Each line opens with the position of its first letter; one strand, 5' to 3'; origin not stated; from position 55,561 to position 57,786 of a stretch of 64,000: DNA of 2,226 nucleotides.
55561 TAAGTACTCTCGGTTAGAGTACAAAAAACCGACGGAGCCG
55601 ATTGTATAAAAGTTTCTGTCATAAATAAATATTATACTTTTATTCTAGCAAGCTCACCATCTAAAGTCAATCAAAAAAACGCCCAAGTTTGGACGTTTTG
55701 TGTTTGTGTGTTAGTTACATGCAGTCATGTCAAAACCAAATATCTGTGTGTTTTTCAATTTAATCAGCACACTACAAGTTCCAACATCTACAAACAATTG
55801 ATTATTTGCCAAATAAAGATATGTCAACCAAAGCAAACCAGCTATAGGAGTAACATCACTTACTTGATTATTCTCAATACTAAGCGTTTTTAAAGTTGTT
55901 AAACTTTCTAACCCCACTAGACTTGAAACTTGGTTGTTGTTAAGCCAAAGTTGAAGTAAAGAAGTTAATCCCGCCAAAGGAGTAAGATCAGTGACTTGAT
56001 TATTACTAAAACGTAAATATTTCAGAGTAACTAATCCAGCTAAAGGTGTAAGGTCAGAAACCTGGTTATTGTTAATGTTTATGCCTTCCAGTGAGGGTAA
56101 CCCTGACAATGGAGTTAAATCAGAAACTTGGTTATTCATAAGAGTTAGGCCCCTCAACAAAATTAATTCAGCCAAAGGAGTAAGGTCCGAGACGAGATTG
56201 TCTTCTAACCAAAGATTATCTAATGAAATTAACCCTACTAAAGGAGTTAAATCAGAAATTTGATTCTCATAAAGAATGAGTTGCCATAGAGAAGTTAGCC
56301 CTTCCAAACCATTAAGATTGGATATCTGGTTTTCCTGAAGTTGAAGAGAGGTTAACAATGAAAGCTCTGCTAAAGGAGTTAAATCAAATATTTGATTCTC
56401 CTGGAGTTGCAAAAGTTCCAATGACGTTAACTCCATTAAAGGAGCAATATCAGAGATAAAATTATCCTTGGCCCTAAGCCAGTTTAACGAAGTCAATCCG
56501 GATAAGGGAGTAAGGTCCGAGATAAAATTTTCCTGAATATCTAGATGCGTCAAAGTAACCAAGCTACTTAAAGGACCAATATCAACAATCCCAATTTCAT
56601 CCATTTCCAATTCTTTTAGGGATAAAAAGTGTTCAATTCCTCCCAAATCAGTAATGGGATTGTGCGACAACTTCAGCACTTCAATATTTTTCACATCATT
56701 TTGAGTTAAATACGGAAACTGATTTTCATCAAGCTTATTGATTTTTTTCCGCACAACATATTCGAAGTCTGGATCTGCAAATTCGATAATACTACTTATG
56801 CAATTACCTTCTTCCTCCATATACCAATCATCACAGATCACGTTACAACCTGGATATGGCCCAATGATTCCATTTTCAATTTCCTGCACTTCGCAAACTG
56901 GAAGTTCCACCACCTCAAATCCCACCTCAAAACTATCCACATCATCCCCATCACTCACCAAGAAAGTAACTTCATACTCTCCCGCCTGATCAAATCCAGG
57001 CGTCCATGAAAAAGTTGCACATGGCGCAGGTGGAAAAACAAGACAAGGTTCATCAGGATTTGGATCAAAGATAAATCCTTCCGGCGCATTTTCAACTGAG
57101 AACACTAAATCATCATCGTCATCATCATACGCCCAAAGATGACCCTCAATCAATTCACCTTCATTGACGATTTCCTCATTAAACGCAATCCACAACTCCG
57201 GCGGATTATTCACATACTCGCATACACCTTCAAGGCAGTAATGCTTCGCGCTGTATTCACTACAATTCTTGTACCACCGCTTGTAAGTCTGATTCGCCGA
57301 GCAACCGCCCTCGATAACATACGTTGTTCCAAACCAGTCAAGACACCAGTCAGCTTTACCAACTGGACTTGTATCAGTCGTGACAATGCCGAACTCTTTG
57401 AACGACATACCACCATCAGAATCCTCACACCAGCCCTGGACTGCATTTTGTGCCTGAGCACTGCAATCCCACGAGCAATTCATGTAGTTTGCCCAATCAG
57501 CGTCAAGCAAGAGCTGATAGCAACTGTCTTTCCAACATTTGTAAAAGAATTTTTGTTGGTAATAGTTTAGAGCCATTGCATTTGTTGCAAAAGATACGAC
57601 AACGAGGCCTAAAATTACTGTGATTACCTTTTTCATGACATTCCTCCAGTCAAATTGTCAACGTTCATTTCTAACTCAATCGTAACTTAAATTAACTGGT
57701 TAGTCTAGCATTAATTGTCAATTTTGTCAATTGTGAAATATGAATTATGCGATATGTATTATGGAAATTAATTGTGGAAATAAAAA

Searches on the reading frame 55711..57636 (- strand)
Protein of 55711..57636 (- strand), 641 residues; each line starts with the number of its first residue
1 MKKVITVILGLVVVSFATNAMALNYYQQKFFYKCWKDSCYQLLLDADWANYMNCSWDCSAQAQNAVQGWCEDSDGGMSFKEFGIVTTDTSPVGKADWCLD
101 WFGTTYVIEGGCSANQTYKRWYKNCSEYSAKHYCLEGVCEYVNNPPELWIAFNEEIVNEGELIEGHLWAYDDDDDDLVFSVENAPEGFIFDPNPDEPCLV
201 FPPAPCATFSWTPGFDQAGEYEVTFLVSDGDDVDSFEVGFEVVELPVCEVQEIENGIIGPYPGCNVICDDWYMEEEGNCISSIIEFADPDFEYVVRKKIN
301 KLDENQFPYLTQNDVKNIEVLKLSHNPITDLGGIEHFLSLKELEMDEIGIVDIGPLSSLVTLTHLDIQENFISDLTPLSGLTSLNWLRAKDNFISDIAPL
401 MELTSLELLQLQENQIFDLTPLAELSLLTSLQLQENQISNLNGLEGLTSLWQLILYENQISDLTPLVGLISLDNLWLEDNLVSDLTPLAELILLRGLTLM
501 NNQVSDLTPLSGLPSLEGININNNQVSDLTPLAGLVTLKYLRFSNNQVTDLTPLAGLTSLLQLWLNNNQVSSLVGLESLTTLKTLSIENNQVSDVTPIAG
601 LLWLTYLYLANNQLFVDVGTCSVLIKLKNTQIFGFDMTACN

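Call 12: search_protein_families(library=pfam, proteins=[window:55711-57636:-], max_evalue=0.01)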
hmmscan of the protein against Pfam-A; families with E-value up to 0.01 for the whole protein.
window:55711-57636:- (641 aa): 5 families
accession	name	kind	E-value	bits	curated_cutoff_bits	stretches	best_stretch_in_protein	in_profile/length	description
PF12799.13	LRR_4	-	9.4e-45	150.1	27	7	537-577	2-43/44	Leucine Rich repeats (2 copies)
PF13855.12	LRR_8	-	5.5e-13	48.9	27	1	405-460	2-61/61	Leucine rich repeat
PF23952.1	LRR_EndoS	-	1.4e-08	35.4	27.9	0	562-590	27-55/116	Endo-beta-N-acetylglucosaminidase EndoS LRR domain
PF23211.1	LRR_LRWD1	-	7.9e-08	32.7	28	0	327-418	10-100/190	Leucine-rich repeat and WD repeat-containing protein 1, LRR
PF14580.12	LRR_9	-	1.2e-07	31.9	30.5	0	408-483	46-126/175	Leucine-rich repeat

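Call 28: search_protein_families(library=padloc, proteins=[window:55711-57636:-], max_evalue=0.01)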
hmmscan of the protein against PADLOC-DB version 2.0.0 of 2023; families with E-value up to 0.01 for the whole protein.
window:55711-57636:- (641 aa): 0 families
